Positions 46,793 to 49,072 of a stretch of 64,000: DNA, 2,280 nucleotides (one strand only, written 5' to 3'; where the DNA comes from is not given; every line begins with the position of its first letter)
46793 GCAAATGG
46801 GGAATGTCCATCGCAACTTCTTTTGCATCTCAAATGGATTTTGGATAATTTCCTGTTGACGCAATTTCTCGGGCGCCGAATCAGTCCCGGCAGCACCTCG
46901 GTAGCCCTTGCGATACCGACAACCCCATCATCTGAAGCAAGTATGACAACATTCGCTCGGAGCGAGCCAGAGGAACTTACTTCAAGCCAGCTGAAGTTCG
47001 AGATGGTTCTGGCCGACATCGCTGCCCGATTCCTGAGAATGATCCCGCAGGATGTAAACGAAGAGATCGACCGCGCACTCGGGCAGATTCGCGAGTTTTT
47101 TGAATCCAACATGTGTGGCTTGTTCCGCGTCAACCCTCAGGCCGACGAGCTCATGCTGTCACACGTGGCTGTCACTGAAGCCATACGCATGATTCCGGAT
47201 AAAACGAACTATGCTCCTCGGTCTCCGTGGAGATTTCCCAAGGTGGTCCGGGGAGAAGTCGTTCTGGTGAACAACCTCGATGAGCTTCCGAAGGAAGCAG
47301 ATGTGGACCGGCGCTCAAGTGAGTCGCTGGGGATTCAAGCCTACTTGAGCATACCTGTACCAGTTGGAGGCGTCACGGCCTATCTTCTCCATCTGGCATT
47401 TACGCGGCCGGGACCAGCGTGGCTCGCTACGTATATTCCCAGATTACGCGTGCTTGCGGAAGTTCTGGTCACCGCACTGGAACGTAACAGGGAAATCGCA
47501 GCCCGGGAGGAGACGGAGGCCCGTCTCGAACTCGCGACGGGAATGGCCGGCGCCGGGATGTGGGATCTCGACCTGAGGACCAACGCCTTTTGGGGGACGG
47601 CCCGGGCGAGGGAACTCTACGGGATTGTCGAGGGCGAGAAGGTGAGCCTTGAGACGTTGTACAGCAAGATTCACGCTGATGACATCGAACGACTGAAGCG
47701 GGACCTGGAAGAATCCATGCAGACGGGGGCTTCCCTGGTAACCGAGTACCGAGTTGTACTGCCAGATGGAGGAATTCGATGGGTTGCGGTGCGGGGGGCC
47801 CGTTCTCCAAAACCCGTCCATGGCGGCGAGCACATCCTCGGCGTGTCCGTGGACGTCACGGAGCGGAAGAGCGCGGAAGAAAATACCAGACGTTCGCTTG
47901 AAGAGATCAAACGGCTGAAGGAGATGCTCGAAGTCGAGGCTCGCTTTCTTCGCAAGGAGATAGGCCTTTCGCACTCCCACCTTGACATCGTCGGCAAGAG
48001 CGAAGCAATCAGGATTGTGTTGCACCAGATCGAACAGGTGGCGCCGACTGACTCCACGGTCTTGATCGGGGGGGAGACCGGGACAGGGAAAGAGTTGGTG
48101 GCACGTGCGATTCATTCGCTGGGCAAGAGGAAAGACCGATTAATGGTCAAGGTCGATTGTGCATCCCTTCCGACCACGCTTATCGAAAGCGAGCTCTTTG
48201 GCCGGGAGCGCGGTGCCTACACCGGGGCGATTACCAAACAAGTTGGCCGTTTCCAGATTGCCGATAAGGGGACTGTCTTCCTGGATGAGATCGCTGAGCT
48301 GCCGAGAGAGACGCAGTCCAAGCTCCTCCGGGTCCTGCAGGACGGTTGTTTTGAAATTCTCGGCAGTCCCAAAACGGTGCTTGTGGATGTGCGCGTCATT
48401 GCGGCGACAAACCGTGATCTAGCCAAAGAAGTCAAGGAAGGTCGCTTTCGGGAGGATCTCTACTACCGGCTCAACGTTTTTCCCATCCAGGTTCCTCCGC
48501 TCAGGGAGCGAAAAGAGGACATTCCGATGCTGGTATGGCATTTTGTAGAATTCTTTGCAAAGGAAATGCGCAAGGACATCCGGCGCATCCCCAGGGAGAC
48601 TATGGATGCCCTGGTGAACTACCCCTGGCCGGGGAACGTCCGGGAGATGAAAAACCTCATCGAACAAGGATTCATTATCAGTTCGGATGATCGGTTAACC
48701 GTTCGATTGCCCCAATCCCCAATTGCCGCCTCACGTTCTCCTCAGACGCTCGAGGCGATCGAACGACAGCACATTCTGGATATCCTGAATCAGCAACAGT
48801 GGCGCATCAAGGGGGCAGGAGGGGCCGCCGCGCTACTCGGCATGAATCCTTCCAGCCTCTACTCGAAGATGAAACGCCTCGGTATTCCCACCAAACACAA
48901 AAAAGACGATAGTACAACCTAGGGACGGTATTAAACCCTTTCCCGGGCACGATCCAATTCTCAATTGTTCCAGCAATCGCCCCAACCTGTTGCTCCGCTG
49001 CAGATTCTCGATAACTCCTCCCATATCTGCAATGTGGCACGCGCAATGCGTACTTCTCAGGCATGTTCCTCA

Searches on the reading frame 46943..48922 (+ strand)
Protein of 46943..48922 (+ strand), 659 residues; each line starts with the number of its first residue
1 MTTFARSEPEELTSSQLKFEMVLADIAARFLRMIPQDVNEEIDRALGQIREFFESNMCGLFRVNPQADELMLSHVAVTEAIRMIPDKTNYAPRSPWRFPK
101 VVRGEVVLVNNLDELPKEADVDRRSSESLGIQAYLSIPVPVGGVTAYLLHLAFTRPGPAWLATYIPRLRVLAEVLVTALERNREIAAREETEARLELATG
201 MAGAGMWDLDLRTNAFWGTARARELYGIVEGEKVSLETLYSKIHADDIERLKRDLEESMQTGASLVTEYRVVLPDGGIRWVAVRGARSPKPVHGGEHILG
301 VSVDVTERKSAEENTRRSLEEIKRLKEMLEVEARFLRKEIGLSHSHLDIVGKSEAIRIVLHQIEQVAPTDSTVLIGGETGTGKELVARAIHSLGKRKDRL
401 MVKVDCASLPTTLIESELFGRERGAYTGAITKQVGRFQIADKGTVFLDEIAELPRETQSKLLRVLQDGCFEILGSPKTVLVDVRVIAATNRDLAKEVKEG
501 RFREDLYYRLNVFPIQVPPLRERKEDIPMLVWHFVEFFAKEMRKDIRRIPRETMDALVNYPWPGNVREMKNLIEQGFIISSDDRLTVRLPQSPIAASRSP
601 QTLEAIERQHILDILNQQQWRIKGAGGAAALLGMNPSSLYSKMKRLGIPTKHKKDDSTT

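Call 9: search_protein_families(library=pfam, proteins=[window:46943-48922:+])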
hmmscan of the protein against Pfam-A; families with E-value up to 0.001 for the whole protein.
window:46943-48922:+ (659 aa): 10 families
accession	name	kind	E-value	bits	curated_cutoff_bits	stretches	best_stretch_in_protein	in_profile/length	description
PF00158.32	Sigma54_activat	-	2.3e-67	226.3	20.2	1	349-516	1-168/168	Sigma-54 interaction domain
PF14532.12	Sigma54_activ_2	-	1.2e-21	77.9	25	1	350-520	1-138/138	Sigma-54 interaction domain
PF25601.1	AAA_lid_14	-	2e-21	76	27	1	521-590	1-70/87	AAA+ ATPase lid domain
PF08447.18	PAS_3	-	3.4e-10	40.5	25.6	1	221-285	7-72/89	PAS fold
PF02954.25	HTH_8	-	7.4e-08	32.4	22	1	602-646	1-42/42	Bacterial regulatory protein, Fis family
PF07728.20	AAA_5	-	7.8e-07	29.6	22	1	373-493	2-125/139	AAA domain (dynein-related subfamily)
PF07724.20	AAA_2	-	0.00021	21.8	27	1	372-471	5-105/166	AAA domain (Cdc48 subfamily)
PF01078.27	Mg_chelatase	-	0.00041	20.3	20.3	0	430-490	95-157/207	Magnesium chelatase, subunit ChlI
PF00004.35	AAA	-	0.00061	20.7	21.2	0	373-505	1-126/131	ATPase family associated with various cellular activities (AAA)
PF13191.12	AAA_16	-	0.0009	20.2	32.6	0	350-422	3-82/167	AAA ATPase domain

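Call 10: find_encoding_contigs(protein=window:46943-48922:+, flank=10000, max_places=10)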
Protein window:46943-48922:+ (659 aa): no gene with exactly this product is on record in the collection.

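Call 12: find_homologous_proteins(query=window:46943-48922:+, max_evalue=1e-50)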
Query window:46943-48922:+ (659 aa): 7988 proteins with E <= 1e-50 among 8000 candidates; the best 120 are listed.
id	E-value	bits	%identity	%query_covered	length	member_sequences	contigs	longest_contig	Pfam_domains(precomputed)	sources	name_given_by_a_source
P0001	0.0e+0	1462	100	100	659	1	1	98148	PF08447.19,PF00158.33,PF25601.2,PF02954.26,PF14532.13,PF07728.21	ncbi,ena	-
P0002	0.0e+0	1071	73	99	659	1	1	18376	PF08447.19,PF00158.33,PF25601.2,PF02954.26,PF14532.13,PF07728.21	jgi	jgi:formate hydrogenlyase transcriptional activator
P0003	0.0e+0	1065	71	100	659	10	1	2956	PF08447.19,PF00158.33,PF25601.2,PF02954.26,PF00004.36,PF14532.13,PF07728.21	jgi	jgi:formate hydrogenlyase transcriptional activator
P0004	0.0e+0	1052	72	99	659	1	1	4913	PF08447.19,PF00158.33,PF25601.2,PF02954.26,PF00004.36,PF14532.13,PF07728.21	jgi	jgi:formate hydrogenlyase transcriptional activator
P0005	0.0e+0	1046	72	98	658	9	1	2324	PF08447.19,PF00158.33,PF25601.2,PF02954.26,PF00004.36,PF14532.13,PF07728.21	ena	-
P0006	0.0e+0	1043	71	99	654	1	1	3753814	PF08447.19,PF00158.33,PF25601.2,PF02954.26,PF14532.13,PF07728.21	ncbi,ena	-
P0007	0.0e+0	1025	69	100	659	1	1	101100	PF08447.19,PF00158.33,PF25601.2,PF01590.33,PF02954.26,PF00004.36,PF14532.13,PF07728.21,PF13191.13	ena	-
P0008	0.0e+0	1021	69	99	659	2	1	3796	PF08447.19,PF00158.33,PF25601.2,PF00004.36,PF14532.13,PF07728.21,PF01078.28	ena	-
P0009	2.4e-296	1003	69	98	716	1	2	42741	PF08447.19,PF00158.33,PF25601.2,PF02954.26,PF00004.36,PF14532.13,PF07728.21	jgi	jgi:formate hydrogenlyase transcriptional activator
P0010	9.4e-296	1001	69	97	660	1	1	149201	PF08447.19,PF00158.33,PF25601.2,PF02954.26,PF00004.36,PF14532.13,PF07728.21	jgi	jgi:formate hydrogenlyase transcriptional activator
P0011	4.8e-291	985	74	89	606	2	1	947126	PF08447.19,PF00158.33,PF25601.2,PF08448.17,PF14532.13,PF07728.21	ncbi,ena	-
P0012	4.7e-290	982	68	97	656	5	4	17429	PF08447.19,PF00158.33,PF25601.2,PF01590.33,PF02954.26,PF00004.36,PF14532.13,PF07728.21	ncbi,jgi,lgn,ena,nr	ncbi:MAG: hypothetical protein H6Q30_2200 [Bacteroidetes bacterium]|jgi:PAS domain S-box-containing 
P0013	2.3e-284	963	67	97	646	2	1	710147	PF08447.19,PF00158.33,PF07724.21,PF25601.2,PF02954.26,PF00004.36,PF00989.32,PF14532.13,PF07728.21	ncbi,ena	-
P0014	4.0e-281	952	67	98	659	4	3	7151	PF08447.19,PF00158.33,PF07724.21,PF25601.2,PF02954.26,PF00004.36,PF14532.13,PF07728.21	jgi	jgi:formate hydrogenlyase transcriptional activator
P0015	8.1e-277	938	62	100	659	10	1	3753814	PF08447.19,PF00158.33,PF25601.2,PF01590.33,PF02954.26,PF08448.17,PF00004.36,PF14532.13,PF07728.21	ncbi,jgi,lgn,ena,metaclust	metaclust:\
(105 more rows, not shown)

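Call 13: find_encoding_contigs(protein=P0001, flank=10000, max_places=5)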
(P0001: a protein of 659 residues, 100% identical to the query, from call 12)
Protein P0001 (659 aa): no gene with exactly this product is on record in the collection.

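Call 14: find_encoding_contigs(protein=P0006, flank=6000, max_places=3)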
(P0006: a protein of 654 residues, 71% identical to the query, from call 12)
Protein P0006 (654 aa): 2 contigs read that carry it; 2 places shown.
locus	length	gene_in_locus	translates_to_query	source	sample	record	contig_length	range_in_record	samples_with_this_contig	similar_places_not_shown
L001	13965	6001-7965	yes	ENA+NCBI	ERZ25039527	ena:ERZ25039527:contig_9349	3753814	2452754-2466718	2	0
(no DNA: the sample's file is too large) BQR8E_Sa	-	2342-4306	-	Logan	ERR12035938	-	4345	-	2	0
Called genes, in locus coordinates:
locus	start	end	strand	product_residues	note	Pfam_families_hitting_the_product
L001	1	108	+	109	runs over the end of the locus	-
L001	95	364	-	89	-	PF02604:PhdYeFM_antitox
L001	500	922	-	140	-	-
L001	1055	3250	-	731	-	PF00141:peroxidase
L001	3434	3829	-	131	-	PF01475:FUR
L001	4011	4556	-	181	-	-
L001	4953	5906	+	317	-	PF01544:CorA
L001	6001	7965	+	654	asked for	PF08447:PAS_3, PF00158:Sigma54_activat, PF14532:Sigma54_activ_2, PF07728:AAA_5 (weak), PF25601:AAA_lid_14, PF02954:HTH_8 (weak)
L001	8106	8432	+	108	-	PF03992:ABM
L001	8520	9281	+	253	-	-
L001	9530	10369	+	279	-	PF01758:SBF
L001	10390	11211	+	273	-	-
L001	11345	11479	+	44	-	-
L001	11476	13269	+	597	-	PF00916:Sulfate_transp, PF01740:STAS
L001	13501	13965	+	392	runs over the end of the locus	-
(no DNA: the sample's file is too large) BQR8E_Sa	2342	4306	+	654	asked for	PF08447:PAS_3, PF00158:Sigma54_activat, PF14532:Sigma54_activ_2, PF07728:AAA_5 (weak), PF25601:AAA_lid_14, PF02954:HTH_8 (weak)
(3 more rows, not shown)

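Call 37: list_cluster_members(proteins=[P0001, P0006, P0011])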
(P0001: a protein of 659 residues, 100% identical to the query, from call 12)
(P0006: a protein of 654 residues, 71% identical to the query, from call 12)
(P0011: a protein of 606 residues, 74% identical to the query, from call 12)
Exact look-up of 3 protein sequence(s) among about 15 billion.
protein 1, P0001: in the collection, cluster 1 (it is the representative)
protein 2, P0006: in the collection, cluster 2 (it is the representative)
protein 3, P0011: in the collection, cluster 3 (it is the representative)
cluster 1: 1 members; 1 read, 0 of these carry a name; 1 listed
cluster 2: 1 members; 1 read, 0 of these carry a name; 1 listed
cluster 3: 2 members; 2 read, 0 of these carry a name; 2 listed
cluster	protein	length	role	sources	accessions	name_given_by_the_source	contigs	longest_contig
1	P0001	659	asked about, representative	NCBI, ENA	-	-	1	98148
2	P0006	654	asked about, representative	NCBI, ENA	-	-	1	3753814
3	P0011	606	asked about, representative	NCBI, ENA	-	-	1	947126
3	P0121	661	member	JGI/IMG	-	-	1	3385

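Call 41: find_encoding_contigs(protein=P0011, flank=10000, max_places=3)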
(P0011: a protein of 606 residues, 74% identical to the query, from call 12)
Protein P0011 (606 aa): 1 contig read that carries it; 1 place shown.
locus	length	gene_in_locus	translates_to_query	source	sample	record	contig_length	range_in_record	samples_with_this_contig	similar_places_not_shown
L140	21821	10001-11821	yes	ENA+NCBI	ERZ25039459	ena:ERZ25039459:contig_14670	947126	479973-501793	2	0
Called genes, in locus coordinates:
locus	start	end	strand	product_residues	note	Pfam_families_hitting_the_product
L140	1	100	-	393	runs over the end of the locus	PF01103:Omp85, PF03865:ShlB (weak)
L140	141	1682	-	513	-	-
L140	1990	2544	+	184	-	PF00884:Sulfatase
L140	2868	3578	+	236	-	PF00884:Sulfatase, PF16347:SGSH_C (weak), PF14707:Sulfatase_C (weak)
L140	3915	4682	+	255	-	PF12710:HAD (weak)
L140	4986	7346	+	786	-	PF00884:Sulfatase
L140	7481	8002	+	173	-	-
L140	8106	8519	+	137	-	-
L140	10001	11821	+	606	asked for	PF08447:PAS_3, PF08448:PAS_4 (faint), PF00158:Sigma54_activat, PF14532:Sigma54_activ_2, PF07728:AAA_5 (weak), PF25601:AAA_lid_14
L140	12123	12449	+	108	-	PF03992:ABM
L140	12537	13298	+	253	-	-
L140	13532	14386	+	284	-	PF01758:SBF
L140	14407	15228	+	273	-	-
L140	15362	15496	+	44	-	-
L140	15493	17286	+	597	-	PF00916:Sulfate_transp, PF01740:STAS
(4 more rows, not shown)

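Call 42: find_encoding_contigs(protein=P0002, flank=10000, max_places=3)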
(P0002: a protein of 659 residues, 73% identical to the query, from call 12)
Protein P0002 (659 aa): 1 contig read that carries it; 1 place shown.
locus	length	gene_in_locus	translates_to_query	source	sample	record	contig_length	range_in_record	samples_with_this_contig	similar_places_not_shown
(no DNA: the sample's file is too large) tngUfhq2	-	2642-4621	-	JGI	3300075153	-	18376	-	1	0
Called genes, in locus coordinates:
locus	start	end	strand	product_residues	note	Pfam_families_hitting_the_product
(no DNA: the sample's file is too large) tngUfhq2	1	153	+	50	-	?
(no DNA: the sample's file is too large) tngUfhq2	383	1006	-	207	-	PF14534:DUF4440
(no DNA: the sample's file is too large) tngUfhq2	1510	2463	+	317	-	PF01544:CorA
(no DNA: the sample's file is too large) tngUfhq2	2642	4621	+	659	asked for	PF08447:PAS_3, PF00158:Sigma54_activat, PF14532:Sigma54_activ_2, PF07728:AAA_5 (weak), PF25601:AAA_lid_14, PF02954:HTH_8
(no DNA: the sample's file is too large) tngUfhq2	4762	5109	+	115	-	PF03992:ABM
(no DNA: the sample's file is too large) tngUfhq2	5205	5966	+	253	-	-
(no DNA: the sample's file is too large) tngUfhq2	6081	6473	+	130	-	PF02656:DUF202, PF10002:DUF2243 (faint)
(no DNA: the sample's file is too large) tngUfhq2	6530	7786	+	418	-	-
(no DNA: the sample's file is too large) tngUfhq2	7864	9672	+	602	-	PF13738:Pyr_redox_3 (faint), PF01266:DAO (faint), PF07992:Pyr_redox_2, PF13450:NAD_binding_8 (faint), PF13454:NAD_binding_9 (faint), PF00070:Pyr_redox, PF02852:Pyr_redox_dim, PF00581:Rhodanese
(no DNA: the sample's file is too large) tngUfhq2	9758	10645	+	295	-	PF13593:SBF_like (weak), PF01758:SBF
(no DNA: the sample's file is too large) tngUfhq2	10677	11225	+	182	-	-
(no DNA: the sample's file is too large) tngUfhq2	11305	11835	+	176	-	-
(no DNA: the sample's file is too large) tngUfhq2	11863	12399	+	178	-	PF13441:Gly-zipper_YMGG, PF13436:Gly-zipper_OmpA, PF13488:Gly-zipper_Omp (weak)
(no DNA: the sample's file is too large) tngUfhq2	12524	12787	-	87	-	-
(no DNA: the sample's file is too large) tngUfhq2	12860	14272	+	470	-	PF10009:DUF2252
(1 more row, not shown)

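Call 43: find_encoding_contigs(protein=P0007, flank=10000, max_places=3)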
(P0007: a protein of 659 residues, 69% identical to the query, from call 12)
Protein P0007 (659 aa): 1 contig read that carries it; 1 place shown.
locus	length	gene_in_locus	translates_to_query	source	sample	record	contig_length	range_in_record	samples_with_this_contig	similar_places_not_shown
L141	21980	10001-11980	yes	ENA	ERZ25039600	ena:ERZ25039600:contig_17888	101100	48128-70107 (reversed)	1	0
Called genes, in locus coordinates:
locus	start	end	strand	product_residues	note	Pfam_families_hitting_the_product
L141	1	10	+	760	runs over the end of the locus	PF18961:DUF5703_N, PF22124:Glyco_hydro_95_cat (faint)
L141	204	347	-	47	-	-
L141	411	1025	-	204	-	PF00141:peroxidase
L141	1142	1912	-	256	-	PF00141:peroxidase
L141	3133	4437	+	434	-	PF03706:LPG_synthase_TM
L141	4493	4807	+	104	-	-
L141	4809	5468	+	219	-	PF01988:VIT1 (weak)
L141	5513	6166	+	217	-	-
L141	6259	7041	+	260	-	PF14023:Bestrophin-like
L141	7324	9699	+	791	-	PF00149:Metallophos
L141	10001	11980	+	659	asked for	PF01590:GAF (faint), PF08447:PAS_3 (weak), PF00158:Sigma54_activat, PF14532:Sigma54_activ_2, PF00004:AAA (weak), PF07728:AAA_5, PF25601:AAA_lid_14, PF02954:HTH_8 (weak), +1 more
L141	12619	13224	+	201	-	PF00581:Rhodanese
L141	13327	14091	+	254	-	-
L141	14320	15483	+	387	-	PF09084:NMT1 (faint)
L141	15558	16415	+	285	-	PF13568:OMP_b-brl_2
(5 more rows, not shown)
